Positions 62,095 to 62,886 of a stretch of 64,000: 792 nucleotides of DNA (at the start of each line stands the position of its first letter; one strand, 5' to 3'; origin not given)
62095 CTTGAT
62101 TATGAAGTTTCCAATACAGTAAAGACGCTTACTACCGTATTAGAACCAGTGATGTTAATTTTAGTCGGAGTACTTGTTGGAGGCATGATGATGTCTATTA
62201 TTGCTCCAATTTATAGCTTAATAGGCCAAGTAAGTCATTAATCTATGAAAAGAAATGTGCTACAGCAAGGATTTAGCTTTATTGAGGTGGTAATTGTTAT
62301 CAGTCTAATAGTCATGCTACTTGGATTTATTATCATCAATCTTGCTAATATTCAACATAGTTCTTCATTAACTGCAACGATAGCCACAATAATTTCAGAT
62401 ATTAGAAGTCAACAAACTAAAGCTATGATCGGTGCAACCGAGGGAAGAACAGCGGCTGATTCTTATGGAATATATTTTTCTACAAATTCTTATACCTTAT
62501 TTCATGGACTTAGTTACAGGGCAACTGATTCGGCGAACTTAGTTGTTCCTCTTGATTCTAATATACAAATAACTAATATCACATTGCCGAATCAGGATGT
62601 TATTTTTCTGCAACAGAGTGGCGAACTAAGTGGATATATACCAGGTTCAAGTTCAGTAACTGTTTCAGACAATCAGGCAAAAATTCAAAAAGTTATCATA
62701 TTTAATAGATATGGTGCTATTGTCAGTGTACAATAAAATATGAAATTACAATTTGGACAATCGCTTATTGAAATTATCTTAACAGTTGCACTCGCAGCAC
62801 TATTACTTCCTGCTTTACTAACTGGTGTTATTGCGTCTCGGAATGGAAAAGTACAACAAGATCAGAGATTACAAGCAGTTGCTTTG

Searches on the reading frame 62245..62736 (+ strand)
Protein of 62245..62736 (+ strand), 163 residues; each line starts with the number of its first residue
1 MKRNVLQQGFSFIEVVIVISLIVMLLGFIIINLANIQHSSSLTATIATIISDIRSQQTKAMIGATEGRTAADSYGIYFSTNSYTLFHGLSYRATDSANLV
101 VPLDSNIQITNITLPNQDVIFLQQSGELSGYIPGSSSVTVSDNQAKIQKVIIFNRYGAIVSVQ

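Call 43: search_protein_families(library=pfam, proteins=[window:62245-62736:+], max_evalue=0.1)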
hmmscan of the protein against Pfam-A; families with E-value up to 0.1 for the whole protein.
window:62245-62736:+ (163 aa): 3 families
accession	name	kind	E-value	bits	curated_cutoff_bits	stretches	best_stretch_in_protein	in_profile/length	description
PF07963.17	N_methyl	-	0.0031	17.4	21.2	1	7-29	4-26/27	Prokaryotic N-terminal methylation motif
PF25814.1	fn3_SORL1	-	0.0083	16.6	27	1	68-108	24-64/90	SORL1-like, fn3 domain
PF13903.11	Claudin_2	-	0.078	13.2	29.1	0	10-48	88-126/192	PMP-22/EMP/MP20/Claudin tight junction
